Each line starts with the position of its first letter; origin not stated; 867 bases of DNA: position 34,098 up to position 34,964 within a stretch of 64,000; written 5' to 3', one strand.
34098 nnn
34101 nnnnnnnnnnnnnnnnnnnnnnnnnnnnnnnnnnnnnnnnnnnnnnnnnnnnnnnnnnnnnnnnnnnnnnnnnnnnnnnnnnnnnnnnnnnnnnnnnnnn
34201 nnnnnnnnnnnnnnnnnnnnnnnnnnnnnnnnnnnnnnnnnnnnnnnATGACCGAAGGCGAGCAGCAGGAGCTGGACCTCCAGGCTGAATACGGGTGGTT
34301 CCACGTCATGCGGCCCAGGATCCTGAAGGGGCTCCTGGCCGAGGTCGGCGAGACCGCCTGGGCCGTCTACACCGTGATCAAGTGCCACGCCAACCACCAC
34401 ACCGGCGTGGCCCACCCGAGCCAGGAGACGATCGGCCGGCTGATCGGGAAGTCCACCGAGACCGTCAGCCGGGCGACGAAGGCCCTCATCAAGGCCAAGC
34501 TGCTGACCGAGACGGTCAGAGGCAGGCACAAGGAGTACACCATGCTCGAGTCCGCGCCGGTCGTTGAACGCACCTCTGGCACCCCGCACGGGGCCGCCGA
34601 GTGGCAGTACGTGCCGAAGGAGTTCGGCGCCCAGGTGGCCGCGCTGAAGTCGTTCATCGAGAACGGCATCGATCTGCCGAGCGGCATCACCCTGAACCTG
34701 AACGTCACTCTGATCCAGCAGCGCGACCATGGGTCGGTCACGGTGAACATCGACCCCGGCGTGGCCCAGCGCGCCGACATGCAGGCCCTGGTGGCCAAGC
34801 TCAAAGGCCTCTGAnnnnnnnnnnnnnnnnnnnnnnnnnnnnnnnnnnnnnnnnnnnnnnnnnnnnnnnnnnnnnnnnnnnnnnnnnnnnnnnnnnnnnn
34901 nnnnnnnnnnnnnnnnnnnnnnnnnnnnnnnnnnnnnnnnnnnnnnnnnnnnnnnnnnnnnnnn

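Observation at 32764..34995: Plasmid-maintenance module (iterons, ParA, ParG-like, winged-helix protein and a DnaA-box origin) suggests a phage-plasmid with two replicons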

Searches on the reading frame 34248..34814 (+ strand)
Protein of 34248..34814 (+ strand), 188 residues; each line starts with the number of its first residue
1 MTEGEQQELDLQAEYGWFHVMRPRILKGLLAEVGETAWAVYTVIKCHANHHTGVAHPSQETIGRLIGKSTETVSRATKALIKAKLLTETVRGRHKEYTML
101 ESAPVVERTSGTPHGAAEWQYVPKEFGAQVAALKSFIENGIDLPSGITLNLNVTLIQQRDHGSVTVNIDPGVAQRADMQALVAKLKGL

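Call 7: search_protein_families(library=pfam, proteins=[window:34248-34814:+], max_evalue=0.1)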
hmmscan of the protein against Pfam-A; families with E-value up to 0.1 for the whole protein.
window:34248-34814:+ (188 aa): 3 families
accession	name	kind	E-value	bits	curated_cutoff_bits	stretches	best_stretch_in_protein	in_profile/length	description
PF13730.12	HTH_36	-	2.1e-08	34.3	25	1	36-86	6-55/55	Helix-turn-helix domain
PF13545.12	HTH_Crp_2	-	8e-05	23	27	1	56-91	22-56/70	Crp-like helix-turn-helix domain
PF00325.26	Crp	-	0.083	13.1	21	0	59-85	5-31/32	Bacterial regulatory proteins, crp family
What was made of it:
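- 34248..34814 (+): wHTH: a 188-aa HTH_36 winged-helix protein with a conserved C-terminal domain of unknown fold. Proposed origin-binding initiator (Rep-like). PF13730 2e-8 (call 7).
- Checked: The wHTH gene is 34248-34814 (PF13730 2e-8; call 7).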

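Call 8: search_protein_families(library=phrogs, proteins=[window:34248-34814:+], max_evalue=0.01)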
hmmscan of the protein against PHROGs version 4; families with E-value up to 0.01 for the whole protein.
window:34248-34814:+ (188 aa): 10 families
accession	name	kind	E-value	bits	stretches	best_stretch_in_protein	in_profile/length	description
phrog_28562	-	unknown function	1.1e-07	32.8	1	17-169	19-171/248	-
phrog_1835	-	DNA, RNA and nucleotide metabolism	6.3e-07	30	1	35-95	46-106/301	HTH DNA binding protein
phrog_12720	-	DNA, RNA and nucleotide metabolism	3.5e-06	28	1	25-85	19-78/117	DNA binding protein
phrog_678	-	DNA, RNA and nucleotide metabolism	8.5e-06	26.6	1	32-98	80-127/346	replication initiation O-like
phrog_270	-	DNA, RNA and nucleotide metabolism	1.1e-05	26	1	39-98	51-114/383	replication initiation protein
phrog_8102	-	DNA, RNA and nucleotide metabolism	6.4e-05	23.2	1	32-96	31-101/337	replication initiation protein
phrog_345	-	DNA, RNA and nucleotide metabolism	0.00032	21.5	1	14-94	24-105/297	replication initiation O-like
phrog_391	-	DNA, RNA and nucleotide metabolism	0.0014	19.3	1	49-93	31-74/298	replication initiation O-like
phrog_186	-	DNA, RNA and nucleotide metabolism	0.0032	18.2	1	29-98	38-103/308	DnaD-like helicase loader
phrog_11896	-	DNA, RNA and nucleotide metabolism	0.0064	17.4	1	51-91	35-75/225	primosomal protein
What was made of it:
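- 34248..34814 (+): Its WH region matches PHROG replication-initiator families weakly (call 8).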

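Call 17: search_dna_similar(query=window:34248-34814:+, collection=phages, mode=protein, max_rows=25, max_evalue=0.001)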
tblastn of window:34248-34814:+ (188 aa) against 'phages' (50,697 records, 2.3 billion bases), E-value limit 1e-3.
Records with a match: 1; places in all: 1; records where one place covers at least 80% of the query: 1.
Best place of each record, by identity: <60% 1.
By first word of the organism name: Acinetobacter 1.
By host as written in the record: Acinetobacter baumannii 1.
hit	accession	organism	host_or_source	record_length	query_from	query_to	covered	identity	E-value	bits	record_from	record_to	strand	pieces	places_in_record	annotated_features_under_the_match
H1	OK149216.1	Acinetobacter phage vB_IME_Ab2712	Acinetobacter baumannii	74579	18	177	85%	26.2%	1e-5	50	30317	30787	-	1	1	record has no annotation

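Call 19: find_encoding_contigs(protein=window:34248-34814:+, flank=10000, max_places=10)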
Protein window:34248-34814:+ (188 aa): no gene with exactly this product is on record in the collection.

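Call 20: find_homologous_proteins(query=window:34248-34814:+, max_evalue=0.001)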
Query window:34248-34814:+ (188 aa): 24 proteins with E <= 0.001 among 148 candidates.
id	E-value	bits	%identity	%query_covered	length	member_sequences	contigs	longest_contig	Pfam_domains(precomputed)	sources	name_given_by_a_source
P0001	2.6e-119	413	100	100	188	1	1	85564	PF13730.13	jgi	jgi:hypothetical protein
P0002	6.9e-72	259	65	97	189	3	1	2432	PF13730.13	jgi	jgi:biotin operon repressor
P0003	1.0e-70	255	63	98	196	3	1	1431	PF13730.13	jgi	-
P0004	9.0e-69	249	61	99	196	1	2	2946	PF13730.13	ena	-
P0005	1.2e-67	245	62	96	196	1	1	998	PF13730.13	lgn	-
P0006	4.2e-67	243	57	99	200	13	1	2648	PF13730.13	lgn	-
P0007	4.3e-67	243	59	100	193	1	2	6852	PF13730.13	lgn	-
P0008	1.7e-65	238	62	95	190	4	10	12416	PF13730.13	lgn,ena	-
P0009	2.1e-65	238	60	99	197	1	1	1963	PF13730.13,PF13545.13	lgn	-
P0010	2.3e-64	234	59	99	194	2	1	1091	PF13730.13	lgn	-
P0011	2.9e-64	234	60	99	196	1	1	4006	PF13730.13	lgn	-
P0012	3.6e-64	234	59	98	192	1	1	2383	PF13730.13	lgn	-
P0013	2.8e-63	231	60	96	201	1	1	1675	PF13730.13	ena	-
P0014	7.0e-63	230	58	100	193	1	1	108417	PF13730.13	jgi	jgi:DNA-binding Lrp family transcriptional regulator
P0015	1.5e-62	229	60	88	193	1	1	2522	PF13730.13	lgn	-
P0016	3.7e-61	224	59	97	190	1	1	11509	PF13730.13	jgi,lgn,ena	-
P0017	1.8e-58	215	56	98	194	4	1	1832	PF13730.13,PF13545.13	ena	-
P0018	2.1e-58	215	56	95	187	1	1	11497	PF13730.13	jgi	jgi:DNA-binding transcriptional ArsR family regulator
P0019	4.8e-56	207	54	98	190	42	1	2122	PF13730.13,PF13545.13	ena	-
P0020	6.2e-55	204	53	98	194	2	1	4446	PF13730.13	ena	-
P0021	6.6e-55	204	55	98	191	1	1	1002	PF13730.13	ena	-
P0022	1.4e-54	203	54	95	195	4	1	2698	PF13730.13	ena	-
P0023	9.5e-54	200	51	100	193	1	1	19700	PF13730.13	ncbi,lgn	-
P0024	1.4e-46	176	49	97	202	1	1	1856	PF13730.13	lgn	-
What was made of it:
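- On Phage-plasmid (plasmid prophage): However, 21.5 kb of the contig are unseen (call 20).
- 21.5 kb of the 85,564-nt source contig (call 20) are unseen and could hold an integrase. Only 64 of 85.6 kb were examined (call 20).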

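Call 21: find_encoding_contigs(protein=P0001, flank=10000, max_places=5)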
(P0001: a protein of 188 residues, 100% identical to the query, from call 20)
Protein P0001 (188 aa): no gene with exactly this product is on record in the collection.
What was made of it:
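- Tried and rejected: It could not be retrieved by exact-protein look-up (calls 19, 21).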

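Call 22: find_encoding_contigs(protein=P0014, flank=10000, max_places=5)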
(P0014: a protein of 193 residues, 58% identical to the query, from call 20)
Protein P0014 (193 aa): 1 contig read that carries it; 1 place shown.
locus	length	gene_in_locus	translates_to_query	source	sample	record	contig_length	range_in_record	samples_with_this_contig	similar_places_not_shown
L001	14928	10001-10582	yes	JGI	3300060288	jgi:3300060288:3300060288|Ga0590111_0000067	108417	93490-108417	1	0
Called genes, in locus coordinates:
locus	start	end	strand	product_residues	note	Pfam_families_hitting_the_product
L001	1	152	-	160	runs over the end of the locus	-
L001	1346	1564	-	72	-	-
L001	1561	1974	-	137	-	-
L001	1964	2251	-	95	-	-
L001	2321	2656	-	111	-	-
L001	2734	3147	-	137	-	PF10765:Phage_P22_NinX (weak)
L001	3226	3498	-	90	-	-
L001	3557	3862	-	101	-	PF19419:DUF5983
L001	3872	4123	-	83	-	-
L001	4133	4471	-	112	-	-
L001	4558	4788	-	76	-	-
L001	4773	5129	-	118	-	-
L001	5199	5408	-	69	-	-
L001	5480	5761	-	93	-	-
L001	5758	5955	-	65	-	-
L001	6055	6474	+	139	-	PF00816:Histone_HNS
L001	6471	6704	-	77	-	PF26092:T4_Y16D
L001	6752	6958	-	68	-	-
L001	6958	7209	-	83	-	-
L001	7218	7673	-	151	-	-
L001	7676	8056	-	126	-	-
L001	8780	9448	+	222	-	PF01656:CbiA, PF09140:MipZ (faint), PF10609:ParA (weak), PF13614:AAA_31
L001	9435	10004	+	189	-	-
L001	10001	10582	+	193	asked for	PF13730:HTH_36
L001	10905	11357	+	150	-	-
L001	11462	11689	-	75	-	-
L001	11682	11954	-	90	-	-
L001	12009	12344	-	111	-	-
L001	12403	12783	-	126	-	-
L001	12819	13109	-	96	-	-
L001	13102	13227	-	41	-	-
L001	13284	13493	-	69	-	-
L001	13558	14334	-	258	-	-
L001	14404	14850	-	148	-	-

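Call 23: find_encoding_contigs(protein=P0023, flank=10000, max_places=5)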
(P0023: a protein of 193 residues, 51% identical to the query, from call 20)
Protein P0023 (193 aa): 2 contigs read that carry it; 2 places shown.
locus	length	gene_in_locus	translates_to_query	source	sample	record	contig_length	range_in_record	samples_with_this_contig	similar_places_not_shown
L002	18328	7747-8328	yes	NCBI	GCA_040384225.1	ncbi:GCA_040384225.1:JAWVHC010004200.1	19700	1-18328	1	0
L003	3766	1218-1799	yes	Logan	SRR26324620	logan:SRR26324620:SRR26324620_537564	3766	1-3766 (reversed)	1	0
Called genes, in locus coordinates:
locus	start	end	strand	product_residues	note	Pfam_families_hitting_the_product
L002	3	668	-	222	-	?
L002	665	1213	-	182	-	-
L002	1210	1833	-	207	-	PF04542:Sigma70_r2 (weak)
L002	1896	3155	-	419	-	PF07728:AAA_5, PF08406:CbbQ_C (weak)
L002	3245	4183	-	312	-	PF11775:CobT_C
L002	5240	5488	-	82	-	-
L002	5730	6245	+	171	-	-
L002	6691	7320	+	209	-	PF01656:CbiA, PF13614:AAA_31 (faint)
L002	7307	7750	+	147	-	-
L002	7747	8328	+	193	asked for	PF13730:HTH_36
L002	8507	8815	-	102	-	-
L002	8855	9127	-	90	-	-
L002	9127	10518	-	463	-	PF01068:DNA_ligase_A_M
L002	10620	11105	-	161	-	-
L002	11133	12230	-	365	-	PF08275:DNAG_N (faint)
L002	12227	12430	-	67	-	-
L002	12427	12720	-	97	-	-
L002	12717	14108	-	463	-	PF20307:divDNAB (faint), PF03796:DnaB_C, PF06745:ATPase (weak), PF13481:AAA_25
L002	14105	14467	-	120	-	PF17209:Hfq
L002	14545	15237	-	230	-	-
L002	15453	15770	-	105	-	-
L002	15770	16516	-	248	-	PF02562:PhoH, PF13604:AAA_30 (weak), PF13245:AAA_19 (faint)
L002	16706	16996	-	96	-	-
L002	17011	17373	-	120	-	-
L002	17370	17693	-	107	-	-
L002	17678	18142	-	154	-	PF00959:Phage_lysozyme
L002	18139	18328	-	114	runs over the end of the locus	-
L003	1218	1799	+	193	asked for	PF13730:HTH_36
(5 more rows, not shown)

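Call 24: find_encoding_contigs(protein=P0008, flank=10000, max_places=6)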
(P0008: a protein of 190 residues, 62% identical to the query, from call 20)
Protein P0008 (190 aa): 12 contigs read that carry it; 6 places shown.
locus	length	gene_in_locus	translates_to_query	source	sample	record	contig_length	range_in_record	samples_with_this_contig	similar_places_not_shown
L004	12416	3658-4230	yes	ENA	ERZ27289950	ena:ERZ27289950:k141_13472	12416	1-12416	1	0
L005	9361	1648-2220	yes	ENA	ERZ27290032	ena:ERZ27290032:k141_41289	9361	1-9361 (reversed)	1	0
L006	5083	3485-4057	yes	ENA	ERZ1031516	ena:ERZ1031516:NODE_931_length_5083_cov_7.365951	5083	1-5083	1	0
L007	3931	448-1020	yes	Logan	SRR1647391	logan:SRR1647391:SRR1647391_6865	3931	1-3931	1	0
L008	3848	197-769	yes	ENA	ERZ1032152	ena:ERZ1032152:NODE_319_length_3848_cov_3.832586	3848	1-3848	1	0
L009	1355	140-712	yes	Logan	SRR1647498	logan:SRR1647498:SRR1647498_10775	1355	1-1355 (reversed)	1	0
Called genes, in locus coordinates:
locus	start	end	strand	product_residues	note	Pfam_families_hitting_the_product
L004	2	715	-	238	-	?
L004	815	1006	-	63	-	-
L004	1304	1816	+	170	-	-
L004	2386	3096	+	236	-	PF09140:MipZ (weak), PF10609:ParA, PF13614:AAA_31, PF01656:CbiA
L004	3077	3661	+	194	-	-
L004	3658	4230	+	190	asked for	PF13730:HTH_36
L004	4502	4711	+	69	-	-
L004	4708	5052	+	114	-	-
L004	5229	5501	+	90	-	-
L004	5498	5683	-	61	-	-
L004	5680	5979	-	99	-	-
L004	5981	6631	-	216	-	-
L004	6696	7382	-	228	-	PF00625:Guanylate_kin, PF13238:AAA_18 (weak)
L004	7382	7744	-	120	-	-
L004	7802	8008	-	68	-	-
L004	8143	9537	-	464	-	PF01068:DNA_ligase_A_M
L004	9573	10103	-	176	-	-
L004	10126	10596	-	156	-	-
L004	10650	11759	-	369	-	PF08275:DNAG_N (faint)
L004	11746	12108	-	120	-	-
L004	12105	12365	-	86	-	-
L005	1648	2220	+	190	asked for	PF13730:HTH_36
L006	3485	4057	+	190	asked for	PF13730:HTH_36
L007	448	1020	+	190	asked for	PF13730:HTH_36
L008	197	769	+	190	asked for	PF13730:HTH_36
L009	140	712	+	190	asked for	PF13730:HTH_36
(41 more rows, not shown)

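Call 29: find_related_loci(query=A1, collection=genome_contigs, flank=10000)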
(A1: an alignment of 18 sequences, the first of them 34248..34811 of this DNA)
Query A1 (188 aa) in genome_contigs; peptide patterns used: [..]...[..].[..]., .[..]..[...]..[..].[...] (x = any residue, [..] = any of these).
40 stretches matched a pattern, but none encodes a relative of the query by tblastn (E <= 1e-3).
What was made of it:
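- It is absent from 185,579 species genomes (call 29).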

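Call 30: find_related_loci(query=A1, collection=viral_contigs, flank=10000)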
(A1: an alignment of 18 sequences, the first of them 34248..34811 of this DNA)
Query A1 (188 aa) in viral_contigs; peptide patterns used: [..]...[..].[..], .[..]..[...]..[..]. (x = any residue, [..] = any of these).
37 stretches matched a pattern, but none encodes a relative of the query by tblastn (E <= 1e-3).
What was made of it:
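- Tried and rejected: A pattern scan found none in the genome collection or in IMG/VR (calls 29, 30).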

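Call 31: find_related_loci(query=A1, collection=metagenome_contigs, flank=10000)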
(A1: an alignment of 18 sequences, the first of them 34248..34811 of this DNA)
Query A1 (188 aa) in metagenome_contigs; peptide patterns used: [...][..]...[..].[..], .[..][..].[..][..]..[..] (x = any residue, [..] = any of these).
154 stretches matched a pattern; 3 encode a relative of the query (tblastn E <= 1e-3); 3 distinct loci.
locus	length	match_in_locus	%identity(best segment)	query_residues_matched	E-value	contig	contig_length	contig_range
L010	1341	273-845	58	1-188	3e-81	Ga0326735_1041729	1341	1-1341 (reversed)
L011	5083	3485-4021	61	1-179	2e-73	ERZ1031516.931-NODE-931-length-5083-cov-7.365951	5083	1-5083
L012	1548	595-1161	58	3-188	4e-73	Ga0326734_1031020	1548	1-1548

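Call 32: find_encoding_contigs(protein=P0016, flank=10000, max_places=3)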
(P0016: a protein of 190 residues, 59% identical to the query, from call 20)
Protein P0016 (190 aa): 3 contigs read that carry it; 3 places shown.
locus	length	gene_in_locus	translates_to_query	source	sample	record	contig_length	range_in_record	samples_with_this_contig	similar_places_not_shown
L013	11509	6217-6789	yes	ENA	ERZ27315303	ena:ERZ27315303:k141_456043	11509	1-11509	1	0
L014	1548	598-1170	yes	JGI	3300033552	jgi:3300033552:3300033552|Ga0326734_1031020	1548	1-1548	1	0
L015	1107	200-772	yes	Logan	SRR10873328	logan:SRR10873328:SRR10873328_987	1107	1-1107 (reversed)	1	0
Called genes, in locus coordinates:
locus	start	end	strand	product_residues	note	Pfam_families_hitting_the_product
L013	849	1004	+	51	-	-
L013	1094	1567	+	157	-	-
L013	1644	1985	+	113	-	-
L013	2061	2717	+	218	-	-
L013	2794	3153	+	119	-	-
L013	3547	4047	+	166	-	-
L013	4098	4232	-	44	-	-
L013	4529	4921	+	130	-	-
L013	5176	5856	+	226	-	PF01656:CbiA, PF09140:MipZ (faint), PF10609:ParA, PF13614:AAA_31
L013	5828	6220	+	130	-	-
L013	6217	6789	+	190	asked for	PF13730:HTH_36 (weak)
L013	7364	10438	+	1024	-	PF14700:RPOL_N, PF00940:RNA_pol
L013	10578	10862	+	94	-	-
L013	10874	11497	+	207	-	-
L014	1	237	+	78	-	?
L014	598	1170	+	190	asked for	PF13730:HTH_36 (weak)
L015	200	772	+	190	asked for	PF13730:HTH_36 (weak)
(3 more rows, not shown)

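Call 33: find_encoding_contigs(protein=P0018, flank=10000, max_places=3)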
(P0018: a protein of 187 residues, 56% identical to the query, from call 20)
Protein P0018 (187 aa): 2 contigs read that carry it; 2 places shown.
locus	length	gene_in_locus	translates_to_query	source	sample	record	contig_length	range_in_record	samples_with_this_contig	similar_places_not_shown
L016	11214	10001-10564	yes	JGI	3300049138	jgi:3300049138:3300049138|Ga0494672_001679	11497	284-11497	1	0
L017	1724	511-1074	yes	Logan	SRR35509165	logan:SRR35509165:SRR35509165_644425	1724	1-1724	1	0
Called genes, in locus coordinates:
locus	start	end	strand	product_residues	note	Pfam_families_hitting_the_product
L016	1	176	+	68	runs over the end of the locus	-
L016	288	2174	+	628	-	PF00476:DNA_pol_A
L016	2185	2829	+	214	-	-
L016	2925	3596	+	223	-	PF12705:PDDEXK_1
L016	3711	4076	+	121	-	-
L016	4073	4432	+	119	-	-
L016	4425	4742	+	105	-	PF11112:PyocinActivator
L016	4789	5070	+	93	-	-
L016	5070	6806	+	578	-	-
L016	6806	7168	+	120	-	-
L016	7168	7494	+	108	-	-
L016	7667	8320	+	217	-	-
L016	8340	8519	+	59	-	-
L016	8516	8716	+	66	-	-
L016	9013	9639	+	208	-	PF01656:CbiA (weak), PF13614:AAA_31 (faint)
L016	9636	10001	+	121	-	-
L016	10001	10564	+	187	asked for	PF13730:HTH_36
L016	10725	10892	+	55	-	-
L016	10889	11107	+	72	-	-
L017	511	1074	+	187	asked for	PF13730:HTH_36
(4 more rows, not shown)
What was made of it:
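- It occurs in backbone types that are usually virulent: beside a T7-like RNA polymerase (L013, call 32), with DNA polymerase A (L016, call 33), and with DnaB, primase and ligase (L002 and L004, calls 23, 24).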

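Call 34: find_encoding_contigs(protein=P0007, flank=10000, max_places=3)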
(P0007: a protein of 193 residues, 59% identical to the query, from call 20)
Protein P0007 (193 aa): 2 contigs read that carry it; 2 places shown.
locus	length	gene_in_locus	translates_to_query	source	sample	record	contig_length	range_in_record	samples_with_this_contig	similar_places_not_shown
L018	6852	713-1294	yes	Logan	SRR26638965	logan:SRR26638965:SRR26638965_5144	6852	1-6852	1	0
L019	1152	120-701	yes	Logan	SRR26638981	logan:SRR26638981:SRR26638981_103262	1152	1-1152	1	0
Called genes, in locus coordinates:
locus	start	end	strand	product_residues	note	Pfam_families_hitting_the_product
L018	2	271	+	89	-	?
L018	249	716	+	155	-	-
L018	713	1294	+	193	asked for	PF13730:HTH_36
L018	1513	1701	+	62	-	-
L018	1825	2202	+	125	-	-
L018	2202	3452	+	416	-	-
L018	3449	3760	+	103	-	PF26207:Phage_phiTE_015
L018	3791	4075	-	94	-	-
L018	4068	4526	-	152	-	-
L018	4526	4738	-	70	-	-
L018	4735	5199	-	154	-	-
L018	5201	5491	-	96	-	PF00216:Bac_DNA_binding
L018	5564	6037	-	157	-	PF07105:DUF1367 (faint)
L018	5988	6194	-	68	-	-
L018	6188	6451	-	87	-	-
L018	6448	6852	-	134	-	?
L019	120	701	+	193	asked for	PF13730:HTH_36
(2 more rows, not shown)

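Call 43: search_solved_structures(query=A1, max_evalue=10, show_alignments=2)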
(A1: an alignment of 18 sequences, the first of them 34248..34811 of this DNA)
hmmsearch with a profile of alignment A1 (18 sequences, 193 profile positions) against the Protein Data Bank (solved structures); distinct sequences matched with E-value up to 10: 48.
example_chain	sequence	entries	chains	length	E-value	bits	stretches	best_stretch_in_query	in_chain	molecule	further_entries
4aso_A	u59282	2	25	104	0.0063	19.5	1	32-99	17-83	TUBR FROM BACILLUS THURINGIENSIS PBTOXIS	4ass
1r22_A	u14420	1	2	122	0.008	19.1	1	54-101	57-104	Transcriptional repressor smtB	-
3m8e_A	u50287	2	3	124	0.0082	19.1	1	31-99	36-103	Putative DNA-binding protein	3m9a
3m8f_A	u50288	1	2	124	0.014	18.3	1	31-99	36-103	Putative DNA-binding protein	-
4bh9_A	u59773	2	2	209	0.014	18.3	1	57-89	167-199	cAMP-activated global transcriptional regulator CRP | CAMP RECEPTOR PROTEIN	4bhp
1i6x_A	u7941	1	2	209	0.017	18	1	57-89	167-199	CATABOLITE GENE ACTIVATOR PROTEIN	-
1o3s_A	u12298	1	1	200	0.017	18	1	57-89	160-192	CATABOLITE GENE ACTIVATOR PROTEIN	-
1o3q_A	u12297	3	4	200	0.019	17.9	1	57-89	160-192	CATABOLITE GENE ACTIVATOR PROTEIN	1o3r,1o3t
3fwe_A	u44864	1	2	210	0.019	17.9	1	57-89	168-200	Catabolite gene activator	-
1i5z_A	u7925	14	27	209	0.019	17.9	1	57-89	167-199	CATABOLITE GENE ACTIVATOR PROTEIN | CATABOLITE GENE ACTIVATOR PROTEIN (CAP) | PROTEIN (CATABOLITE GENE ACTIVATOR PROTEIN (CAP))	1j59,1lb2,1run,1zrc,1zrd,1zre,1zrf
6dt4_A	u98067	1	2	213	0.019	17.9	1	57-89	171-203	Cyclic AMP receptor protein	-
3qop_A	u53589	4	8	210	0.02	17.9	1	57-89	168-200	Catabolite gene activator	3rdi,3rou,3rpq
1g6n_A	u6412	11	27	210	0.02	17.8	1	57-89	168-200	CATABOLITE GENE ACTIVATOR PROTEIN | PROTEIN (CATABOLITE GENE ACTIVATOR PROTEIN) | Catabolite gene activator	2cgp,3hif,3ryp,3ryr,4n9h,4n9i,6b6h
4i01_A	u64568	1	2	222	0.02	17.8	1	57-89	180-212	Catabolite gene activator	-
4hzf_A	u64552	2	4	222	0.02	17.8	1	57-89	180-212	Catabolite gene activator | cAMP-activated global transcriptional regulator CRP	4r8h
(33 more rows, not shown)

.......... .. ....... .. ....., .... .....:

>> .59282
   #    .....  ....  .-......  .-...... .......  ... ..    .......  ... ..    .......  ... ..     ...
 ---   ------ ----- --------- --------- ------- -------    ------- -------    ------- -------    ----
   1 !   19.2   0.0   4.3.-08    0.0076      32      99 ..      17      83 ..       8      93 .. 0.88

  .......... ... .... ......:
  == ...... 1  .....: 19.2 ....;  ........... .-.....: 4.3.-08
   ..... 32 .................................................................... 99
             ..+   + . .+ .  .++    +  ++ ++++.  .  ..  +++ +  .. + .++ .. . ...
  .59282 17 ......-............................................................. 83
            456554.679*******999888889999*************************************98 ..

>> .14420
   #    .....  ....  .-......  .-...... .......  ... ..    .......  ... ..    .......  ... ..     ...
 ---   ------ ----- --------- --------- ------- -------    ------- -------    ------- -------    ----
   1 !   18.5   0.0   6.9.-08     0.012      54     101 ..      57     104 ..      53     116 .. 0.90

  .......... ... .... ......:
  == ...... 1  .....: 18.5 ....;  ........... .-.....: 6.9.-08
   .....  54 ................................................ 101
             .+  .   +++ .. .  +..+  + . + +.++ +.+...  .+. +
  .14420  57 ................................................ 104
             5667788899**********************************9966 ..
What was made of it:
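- The best PDB profile hit of the wHTH protein is TubR (call 43).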

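Call 55: predict_structure(alignment_id=A1)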
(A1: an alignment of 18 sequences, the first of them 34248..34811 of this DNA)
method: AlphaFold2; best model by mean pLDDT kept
length: 188 residues; sequences in the alignment: 18
mean_pLDDT: 62.9   pTM: 0.47
mean pLDDT of the five models: 62.9, 62.5, 62.3, 60.8, 60.3
residues with pLDDT >= 90: 38; 70-90: 37; 50-70: 31; < 50: 82
segments of 3 or more residues with pLDDT < 50: 1-16, 103-158, 160-166
pLDDT, mean of each block of 10 residues (from residue 1): 35 44 72 90 82 84 96 96 88 85 45 37 44 46 37 40 50 64 57
secondary structure, 60 per line:
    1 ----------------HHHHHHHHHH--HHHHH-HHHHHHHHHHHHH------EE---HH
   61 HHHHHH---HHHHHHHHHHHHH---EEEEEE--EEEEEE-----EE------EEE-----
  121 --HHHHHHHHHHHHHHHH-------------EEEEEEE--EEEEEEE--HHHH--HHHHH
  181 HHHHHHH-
elements in order: H17-26 H29-33 H35-47 H59-66 H70-82 E86-91 E94-99 E113-115 H123-138 E152-158 E161-167 H170-173 H176-187
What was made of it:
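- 34248..34814 (+): AF2 gives a confident wHTH at residues 17-99 (call 55).
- On Iteron-type theta replicons with Rep_3/WH1-WH2 initiators (pPS10, F, R6K, P1 RepA): AF2 gives one confident wHTH (call 55).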
